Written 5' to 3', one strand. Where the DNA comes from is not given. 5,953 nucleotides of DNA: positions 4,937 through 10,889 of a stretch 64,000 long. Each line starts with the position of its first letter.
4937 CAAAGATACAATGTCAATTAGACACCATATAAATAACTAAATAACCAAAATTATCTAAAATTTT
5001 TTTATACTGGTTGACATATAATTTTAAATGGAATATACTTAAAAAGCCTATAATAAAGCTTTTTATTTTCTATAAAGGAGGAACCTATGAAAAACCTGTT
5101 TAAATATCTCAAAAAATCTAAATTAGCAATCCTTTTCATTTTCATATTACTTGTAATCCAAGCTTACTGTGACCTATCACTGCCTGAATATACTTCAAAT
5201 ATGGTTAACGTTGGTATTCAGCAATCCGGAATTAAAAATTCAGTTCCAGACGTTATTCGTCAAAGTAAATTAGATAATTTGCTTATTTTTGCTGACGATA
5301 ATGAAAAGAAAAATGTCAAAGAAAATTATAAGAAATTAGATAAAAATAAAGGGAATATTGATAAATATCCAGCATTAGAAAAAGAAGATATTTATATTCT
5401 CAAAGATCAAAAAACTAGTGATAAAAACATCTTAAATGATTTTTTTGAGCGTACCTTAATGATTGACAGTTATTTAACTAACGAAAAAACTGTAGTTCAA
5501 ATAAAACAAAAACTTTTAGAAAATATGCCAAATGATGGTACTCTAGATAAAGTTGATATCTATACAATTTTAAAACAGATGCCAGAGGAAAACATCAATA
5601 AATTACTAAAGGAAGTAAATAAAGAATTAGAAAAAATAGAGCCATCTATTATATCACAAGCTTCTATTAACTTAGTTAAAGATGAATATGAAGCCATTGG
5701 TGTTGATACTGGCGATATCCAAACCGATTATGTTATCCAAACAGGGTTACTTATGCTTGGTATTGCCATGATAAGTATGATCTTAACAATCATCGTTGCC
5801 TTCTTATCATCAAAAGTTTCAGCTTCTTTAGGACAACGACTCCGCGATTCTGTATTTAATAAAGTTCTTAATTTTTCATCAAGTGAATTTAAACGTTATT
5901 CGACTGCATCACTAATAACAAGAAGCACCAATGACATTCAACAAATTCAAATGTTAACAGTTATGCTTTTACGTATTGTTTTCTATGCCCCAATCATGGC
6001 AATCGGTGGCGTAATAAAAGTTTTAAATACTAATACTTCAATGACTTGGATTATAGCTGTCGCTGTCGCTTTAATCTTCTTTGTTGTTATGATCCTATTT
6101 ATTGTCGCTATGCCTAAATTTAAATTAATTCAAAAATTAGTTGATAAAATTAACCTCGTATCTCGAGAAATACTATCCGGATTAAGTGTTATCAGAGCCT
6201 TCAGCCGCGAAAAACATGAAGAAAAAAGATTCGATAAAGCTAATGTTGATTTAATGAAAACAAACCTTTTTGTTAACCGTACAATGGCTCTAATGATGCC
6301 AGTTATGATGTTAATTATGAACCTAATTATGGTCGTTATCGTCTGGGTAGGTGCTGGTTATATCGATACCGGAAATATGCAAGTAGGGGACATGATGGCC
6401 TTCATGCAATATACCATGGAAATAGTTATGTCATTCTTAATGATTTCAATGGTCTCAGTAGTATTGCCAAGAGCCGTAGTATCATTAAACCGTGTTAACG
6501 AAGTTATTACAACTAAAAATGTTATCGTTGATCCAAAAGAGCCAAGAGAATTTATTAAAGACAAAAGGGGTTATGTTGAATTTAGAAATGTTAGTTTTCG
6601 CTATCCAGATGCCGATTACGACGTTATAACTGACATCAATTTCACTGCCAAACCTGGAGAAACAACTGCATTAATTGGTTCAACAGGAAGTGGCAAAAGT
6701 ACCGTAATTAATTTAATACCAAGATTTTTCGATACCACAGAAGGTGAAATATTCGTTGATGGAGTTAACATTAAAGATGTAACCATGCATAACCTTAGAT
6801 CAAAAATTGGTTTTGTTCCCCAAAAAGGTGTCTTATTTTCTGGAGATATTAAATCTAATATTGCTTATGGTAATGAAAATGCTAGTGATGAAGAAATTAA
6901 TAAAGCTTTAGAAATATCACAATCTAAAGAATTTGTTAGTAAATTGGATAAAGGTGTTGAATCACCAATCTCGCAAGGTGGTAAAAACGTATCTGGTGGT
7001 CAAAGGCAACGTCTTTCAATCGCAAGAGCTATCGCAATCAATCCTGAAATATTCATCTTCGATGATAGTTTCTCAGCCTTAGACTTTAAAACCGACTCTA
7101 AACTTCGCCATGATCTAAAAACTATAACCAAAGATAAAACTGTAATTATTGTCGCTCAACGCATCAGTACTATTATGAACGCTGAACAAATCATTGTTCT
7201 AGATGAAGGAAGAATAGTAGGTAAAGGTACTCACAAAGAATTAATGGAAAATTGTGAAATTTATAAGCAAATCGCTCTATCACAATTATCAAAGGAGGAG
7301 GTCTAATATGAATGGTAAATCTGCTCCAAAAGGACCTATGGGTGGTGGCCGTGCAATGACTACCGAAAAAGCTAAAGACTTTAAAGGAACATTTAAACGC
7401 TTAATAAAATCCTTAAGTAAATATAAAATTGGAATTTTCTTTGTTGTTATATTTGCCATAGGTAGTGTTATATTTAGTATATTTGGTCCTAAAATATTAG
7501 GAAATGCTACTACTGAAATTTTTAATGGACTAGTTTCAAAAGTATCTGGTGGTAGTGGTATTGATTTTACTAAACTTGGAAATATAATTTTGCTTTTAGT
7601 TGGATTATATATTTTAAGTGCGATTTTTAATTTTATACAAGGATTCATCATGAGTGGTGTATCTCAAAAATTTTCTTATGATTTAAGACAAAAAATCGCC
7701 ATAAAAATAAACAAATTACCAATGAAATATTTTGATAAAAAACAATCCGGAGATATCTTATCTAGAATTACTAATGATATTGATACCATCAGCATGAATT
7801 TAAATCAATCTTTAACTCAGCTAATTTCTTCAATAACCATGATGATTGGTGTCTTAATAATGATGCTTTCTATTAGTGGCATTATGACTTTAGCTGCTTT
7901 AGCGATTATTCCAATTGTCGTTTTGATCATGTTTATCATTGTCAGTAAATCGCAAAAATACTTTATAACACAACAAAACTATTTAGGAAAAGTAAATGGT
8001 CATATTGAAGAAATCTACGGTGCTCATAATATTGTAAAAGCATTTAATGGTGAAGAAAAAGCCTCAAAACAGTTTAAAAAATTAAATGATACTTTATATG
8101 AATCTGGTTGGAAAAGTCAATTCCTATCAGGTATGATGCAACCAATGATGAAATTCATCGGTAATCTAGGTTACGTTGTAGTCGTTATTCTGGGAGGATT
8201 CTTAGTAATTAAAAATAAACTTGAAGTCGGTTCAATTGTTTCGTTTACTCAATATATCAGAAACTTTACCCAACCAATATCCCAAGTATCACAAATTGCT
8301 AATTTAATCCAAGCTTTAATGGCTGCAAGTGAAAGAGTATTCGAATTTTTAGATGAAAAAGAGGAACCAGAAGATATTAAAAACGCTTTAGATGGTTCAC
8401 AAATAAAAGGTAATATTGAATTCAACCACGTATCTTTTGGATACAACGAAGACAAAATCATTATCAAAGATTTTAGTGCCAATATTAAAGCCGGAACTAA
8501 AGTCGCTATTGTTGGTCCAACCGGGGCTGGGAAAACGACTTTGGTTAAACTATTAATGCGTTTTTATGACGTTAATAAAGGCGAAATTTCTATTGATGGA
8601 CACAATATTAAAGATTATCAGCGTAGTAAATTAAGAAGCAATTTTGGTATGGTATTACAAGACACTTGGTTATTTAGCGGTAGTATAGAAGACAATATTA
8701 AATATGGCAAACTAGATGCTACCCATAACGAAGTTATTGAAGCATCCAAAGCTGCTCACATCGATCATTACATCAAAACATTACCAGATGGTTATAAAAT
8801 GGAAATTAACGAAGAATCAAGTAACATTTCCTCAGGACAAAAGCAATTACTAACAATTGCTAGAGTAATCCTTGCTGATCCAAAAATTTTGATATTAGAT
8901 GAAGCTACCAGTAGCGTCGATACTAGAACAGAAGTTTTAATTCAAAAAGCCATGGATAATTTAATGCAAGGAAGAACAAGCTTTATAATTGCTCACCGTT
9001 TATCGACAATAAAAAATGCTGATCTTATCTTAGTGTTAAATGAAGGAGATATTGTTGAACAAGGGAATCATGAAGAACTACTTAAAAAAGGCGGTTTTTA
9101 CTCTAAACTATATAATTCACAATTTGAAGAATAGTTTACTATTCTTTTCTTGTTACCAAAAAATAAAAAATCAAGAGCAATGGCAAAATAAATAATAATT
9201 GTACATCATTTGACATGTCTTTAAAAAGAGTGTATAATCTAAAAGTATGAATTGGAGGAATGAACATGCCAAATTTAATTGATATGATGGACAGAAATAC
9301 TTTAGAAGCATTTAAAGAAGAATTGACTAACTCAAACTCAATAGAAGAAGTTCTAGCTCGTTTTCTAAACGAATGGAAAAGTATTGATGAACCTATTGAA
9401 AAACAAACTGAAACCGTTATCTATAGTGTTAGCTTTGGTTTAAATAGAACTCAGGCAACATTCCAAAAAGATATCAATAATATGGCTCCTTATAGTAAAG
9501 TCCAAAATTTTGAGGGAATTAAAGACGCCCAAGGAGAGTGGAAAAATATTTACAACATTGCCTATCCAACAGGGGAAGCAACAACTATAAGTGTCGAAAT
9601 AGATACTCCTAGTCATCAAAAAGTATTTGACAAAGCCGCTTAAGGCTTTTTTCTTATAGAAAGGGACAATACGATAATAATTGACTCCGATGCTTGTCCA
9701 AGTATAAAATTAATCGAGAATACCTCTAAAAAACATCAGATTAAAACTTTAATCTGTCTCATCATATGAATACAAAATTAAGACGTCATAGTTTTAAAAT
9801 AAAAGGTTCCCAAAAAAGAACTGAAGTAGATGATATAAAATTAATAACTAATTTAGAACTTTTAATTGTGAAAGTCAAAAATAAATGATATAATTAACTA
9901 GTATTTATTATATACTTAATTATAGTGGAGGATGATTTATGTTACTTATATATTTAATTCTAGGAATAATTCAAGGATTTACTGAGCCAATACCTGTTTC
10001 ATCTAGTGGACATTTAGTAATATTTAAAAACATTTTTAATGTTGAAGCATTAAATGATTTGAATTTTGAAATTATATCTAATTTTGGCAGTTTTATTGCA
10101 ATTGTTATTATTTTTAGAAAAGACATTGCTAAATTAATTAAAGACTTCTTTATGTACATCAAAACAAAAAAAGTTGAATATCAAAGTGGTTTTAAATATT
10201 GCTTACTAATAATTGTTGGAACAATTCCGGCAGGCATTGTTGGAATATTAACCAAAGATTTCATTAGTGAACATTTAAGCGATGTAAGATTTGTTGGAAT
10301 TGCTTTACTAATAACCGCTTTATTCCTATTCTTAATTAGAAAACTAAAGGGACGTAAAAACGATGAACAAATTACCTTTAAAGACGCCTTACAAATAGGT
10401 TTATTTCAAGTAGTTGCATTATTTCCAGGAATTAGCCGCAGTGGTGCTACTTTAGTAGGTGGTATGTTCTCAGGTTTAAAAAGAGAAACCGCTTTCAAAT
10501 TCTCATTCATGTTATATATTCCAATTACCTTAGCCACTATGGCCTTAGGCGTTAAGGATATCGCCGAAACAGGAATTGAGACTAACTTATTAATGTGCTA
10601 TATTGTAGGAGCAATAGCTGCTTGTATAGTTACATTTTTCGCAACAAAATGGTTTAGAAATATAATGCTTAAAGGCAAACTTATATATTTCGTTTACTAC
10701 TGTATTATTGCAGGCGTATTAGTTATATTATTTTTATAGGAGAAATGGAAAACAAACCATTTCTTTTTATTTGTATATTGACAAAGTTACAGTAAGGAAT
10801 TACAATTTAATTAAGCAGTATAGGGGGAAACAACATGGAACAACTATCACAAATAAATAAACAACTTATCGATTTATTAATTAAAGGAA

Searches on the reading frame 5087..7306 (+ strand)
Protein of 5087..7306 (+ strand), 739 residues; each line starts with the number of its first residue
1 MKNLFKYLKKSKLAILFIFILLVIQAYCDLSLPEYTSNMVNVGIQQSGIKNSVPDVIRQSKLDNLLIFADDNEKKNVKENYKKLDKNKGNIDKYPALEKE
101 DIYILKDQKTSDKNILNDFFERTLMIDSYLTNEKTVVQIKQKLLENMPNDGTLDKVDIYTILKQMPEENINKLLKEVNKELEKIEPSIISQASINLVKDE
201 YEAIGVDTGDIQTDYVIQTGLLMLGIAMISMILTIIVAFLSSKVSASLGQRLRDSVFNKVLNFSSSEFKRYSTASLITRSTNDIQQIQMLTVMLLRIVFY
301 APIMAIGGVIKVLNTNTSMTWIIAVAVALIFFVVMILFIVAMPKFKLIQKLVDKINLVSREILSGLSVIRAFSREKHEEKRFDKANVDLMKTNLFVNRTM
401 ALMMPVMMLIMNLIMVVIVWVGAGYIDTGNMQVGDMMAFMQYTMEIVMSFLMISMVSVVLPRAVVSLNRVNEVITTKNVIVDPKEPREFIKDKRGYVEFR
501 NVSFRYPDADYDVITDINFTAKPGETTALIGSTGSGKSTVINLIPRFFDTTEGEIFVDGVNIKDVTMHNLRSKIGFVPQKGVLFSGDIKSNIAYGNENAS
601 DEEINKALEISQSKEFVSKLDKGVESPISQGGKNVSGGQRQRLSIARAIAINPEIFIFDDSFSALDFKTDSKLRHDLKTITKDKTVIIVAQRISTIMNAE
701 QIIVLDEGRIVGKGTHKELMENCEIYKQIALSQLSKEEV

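Call 47: search_protein_families(library=pfam, proteins=[window:5087-7306:+], max_evalue=0.001)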
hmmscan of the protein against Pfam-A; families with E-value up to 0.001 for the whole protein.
window:5087-7306:+ (739 aa): 2 families
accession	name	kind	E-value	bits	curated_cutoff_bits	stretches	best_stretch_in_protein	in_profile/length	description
PF00664.28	ABC_membrane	-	1.4e-37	130.4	28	1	209-448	33-272/274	ABC transporter transmembrane region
PF00005.33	ABC_tran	-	3.9e-28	99.2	25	1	515-662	2-136/137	ABC transporter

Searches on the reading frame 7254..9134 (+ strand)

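Call 47: search_protein_families(library=pfam, proteins=[window:7254-9134:+], max_evalue=0.001)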
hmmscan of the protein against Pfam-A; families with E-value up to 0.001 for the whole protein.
window:7254-9134:+ (626 aa): 5 families
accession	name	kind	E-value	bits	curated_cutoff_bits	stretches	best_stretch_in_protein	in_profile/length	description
PF00664.28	ABC_membrane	-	6.4e-56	190.5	28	1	61-341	1-273/274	ABC transporter transmembrane region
PF00005.33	ABC_tran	-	1.2e-31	110.6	25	1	405-553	2-137/137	ABC transporter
PF13304.12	AAA_21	-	8.2e-05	23.2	27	0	516-579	229-295/304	AAA domain, putative AbiEii toxin, Type IV TA system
PF06472.20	ABC_membrane_2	-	0.00044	20.2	24.4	1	166-312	114-266/269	ABC transporter transmembrane region 2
PF13401.12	AAA_22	-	0.00096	19.9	27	0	417-481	8-33/130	AAA domain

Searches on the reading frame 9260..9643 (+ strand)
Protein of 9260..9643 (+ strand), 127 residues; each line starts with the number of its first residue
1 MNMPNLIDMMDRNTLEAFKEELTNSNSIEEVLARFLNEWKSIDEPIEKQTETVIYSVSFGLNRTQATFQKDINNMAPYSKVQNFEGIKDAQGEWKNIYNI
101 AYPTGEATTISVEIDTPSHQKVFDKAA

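Call 47: search_protein_families(library=pfam, proteins=[window:9260-9643:+], max_evalue=0.001)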
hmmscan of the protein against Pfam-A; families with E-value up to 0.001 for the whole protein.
window:9260-9643:+ (127 aa): 0 families

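Call 49: search_protein_families(library=pfam, proteins=[window:9260-9643:+], max_evalue=0.01)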
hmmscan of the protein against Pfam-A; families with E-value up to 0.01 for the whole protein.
window:9260-9643:+ (127 aa): 1 family
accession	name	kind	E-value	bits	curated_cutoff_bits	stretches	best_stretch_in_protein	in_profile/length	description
PF11856.13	DUF3376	-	0.0058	16.4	25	1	16-77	445-510/514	Protein of unknown function (DUF3376)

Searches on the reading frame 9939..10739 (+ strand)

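Call 47: search_protein_families(library=pfam, proteins=[window:9939-10739:+], max_evalue=0.001)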
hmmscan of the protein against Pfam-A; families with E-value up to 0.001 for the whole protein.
window:9939-10739:+ (266 aa): 2 families
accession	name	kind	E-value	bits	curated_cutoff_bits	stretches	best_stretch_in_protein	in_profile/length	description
PF02673.24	BacA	-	4.8e-77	259.6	33.4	1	6-261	2-257/257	Bacitracin resistance protein BacA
PF00892.27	EamA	-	1.2e-06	29.3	28.2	1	87-173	3-92/135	EamA-like transporter family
